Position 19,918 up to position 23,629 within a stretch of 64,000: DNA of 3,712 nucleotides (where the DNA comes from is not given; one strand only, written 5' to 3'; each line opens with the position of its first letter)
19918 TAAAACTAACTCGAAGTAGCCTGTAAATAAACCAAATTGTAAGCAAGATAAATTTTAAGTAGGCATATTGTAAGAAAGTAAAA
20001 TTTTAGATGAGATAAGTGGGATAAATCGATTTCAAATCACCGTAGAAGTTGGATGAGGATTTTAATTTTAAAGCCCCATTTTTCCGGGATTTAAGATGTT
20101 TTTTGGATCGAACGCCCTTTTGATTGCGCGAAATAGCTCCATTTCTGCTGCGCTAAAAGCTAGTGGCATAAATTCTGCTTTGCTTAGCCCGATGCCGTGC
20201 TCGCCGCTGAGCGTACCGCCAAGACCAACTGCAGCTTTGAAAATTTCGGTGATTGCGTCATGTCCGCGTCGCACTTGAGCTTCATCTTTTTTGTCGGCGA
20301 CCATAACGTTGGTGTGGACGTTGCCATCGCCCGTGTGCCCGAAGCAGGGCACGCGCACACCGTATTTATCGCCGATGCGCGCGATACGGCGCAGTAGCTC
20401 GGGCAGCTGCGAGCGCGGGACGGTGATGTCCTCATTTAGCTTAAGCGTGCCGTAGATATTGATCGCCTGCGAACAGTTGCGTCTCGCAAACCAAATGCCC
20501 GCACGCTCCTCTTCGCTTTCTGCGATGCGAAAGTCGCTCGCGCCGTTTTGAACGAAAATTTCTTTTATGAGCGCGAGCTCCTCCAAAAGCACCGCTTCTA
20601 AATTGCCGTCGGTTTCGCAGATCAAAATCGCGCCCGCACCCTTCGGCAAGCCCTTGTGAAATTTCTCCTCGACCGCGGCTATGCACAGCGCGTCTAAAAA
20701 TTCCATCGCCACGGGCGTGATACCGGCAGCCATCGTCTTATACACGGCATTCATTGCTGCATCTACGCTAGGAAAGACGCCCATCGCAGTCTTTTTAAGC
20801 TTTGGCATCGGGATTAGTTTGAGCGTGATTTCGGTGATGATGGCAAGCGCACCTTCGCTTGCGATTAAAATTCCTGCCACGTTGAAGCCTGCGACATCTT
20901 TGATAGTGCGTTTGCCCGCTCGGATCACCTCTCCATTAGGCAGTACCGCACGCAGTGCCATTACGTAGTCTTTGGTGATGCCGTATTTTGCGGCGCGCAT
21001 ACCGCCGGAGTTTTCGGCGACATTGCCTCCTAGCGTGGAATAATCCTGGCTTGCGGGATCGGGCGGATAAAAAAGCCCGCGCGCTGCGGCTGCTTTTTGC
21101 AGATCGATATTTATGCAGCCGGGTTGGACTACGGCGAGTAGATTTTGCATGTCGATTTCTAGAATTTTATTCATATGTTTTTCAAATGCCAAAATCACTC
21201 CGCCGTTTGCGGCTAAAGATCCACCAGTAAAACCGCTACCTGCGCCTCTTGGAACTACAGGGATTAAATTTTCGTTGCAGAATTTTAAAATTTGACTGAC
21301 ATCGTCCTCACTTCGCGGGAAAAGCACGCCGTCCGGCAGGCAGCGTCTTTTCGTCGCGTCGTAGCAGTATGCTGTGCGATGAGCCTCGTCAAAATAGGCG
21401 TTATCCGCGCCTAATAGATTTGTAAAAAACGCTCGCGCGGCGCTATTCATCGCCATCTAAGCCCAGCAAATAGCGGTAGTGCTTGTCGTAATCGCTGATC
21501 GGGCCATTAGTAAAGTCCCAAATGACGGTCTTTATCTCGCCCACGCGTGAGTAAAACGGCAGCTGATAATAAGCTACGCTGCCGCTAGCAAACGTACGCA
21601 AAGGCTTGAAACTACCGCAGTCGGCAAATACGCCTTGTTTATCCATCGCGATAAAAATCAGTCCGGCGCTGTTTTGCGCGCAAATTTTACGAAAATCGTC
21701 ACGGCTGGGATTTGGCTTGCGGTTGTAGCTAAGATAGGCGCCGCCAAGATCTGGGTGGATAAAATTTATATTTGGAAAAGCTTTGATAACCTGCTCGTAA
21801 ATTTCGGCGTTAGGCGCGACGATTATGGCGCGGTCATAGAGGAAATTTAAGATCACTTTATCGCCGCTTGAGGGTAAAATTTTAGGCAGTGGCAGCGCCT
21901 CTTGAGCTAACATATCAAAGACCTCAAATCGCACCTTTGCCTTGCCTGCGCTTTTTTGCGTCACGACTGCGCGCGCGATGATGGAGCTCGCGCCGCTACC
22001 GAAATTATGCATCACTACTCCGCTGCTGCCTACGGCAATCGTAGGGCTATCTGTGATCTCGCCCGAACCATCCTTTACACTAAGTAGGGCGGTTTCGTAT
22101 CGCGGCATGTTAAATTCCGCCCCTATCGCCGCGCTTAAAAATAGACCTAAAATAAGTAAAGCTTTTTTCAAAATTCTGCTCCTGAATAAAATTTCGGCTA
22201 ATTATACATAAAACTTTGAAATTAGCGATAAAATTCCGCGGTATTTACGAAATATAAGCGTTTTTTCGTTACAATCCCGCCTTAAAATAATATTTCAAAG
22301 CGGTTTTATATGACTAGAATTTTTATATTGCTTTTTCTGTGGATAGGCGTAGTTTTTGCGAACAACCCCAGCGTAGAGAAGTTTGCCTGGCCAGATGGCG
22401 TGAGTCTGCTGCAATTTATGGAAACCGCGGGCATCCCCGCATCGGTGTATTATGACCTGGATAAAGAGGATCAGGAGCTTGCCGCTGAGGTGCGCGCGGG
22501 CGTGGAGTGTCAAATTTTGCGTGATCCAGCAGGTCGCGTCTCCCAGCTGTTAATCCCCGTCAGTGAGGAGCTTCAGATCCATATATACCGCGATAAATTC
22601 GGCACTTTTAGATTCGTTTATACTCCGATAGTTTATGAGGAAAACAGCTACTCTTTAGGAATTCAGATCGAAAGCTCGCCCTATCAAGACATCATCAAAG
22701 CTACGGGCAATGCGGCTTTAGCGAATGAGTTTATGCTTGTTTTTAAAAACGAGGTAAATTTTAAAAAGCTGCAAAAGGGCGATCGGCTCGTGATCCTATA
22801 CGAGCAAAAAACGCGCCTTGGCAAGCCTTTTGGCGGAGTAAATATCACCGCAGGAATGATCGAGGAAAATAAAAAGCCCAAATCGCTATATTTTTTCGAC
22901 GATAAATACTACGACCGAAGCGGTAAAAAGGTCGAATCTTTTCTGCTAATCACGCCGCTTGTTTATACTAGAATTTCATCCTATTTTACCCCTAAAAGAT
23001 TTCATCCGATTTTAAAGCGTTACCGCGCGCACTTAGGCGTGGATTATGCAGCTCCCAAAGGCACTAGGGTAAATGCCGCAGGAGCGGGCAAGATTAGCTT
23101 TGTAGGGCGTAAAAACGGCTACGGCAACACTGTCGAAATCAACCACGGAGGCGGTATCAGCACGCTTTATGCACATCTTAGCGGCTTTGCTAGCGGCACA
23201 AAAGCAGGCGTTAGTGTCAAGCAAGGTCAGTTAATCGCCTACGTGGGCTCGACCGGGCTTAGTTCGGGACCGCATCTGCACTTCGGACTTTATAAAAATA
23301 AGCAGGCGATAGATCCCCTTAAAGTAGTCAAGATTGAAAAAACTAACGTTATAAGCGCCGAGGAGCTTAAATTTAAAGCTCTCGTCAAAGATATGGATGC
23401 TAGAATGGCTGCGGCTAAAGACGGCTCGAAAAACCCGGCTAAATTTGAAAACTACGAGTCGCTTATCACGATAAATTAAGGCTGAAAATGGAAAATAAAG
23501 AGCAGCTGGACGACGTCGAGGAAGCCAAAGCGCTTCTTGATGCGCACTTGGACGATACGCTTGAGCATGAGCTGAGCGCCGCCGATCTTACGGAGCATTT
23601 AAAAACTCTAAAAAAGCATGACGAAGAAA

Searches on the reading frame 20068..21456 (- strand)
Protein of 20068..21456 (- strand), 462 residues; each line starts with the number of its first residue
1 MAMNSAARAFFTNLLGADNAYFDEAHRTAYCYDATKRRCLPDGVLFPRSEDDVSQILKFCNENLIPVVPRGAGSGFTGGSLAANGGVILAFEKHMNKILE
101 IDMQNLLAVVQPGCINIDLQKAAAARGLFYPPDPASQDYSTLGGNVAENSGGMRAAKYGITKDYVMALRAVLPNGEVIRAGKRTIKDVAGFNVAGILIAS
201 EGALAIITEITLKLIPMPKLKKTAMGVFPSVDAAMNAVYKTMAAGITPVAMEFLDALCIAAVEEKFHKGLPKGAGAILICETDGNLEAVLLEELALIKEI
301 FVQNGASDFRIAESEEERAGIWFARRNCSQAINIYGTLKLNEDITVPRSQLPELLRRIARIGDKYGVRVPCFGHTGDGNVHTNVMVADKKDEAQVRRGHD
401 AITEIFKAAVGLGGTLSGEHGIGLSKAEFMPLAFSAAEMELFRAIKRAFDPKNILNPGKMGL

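Call 27: search_protein_families(library=pfam, proteins=[window:20068-21456:-])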
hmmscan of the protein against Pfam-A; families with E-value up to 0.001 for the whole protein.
window:20068-21456:- (462 aa): 2 families
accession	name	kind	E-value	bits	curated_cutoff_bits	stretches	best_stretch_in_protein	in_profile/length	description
PF02913.24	FAD-oxidase_C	-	2.8e-69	234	21.2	1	218-460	2-248/248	FAD linked oxidases, C-terminal domain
PF01565.28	FAD_binding_4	-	7.6e-44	149.2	26.4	1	41-180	1-138/139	FAD binding domain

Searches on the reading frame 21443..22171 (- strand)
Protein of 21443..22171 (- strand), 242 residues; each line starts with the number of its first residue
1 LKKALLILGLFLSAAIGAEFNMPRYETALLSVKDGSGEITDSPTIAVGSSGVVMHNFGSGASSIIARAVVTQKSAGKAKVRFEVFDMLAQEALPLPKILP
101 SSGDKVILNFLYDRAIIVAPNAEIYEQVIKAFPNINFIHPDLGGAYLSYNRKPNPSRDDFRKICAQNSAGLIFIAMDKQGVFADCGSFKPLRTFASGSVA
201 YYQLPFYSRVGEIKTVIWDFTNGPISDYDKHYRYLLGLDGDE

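Call 27: search_protein_families(library=pfam, proteins=[window:21443-22171:-])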
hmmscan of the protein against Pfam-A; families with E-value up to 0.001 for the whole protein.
window:21443-22171:- (242 aa): 1 family
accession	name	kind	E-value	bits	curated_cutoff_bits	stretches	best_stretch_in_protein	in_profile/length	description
PF15436.11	PGBA_N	-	2.5e-73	246.8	27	1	25-236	2-217/217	Plasminogen-binding protein pgbA N-terminal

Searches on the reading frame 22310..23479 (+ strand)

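Call 27: search_protein_families(library=pfam, proteins=[window:22310-23479:+])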
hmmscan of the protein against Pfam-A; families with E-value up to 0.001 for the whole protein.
window:22310-23479:+ (389 aa): 2 families
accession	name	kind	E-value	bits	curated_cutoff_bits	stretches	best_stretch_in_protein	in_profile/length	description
PF18059.6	Csd3_N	-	1.6e-34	118.4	27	1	24-107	1-83/83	Csd3 N-terminal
PF01551.29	Peptidase_M23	-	4.2e-32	110.7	28.7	1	240-336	2-96/96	Peptidase family M23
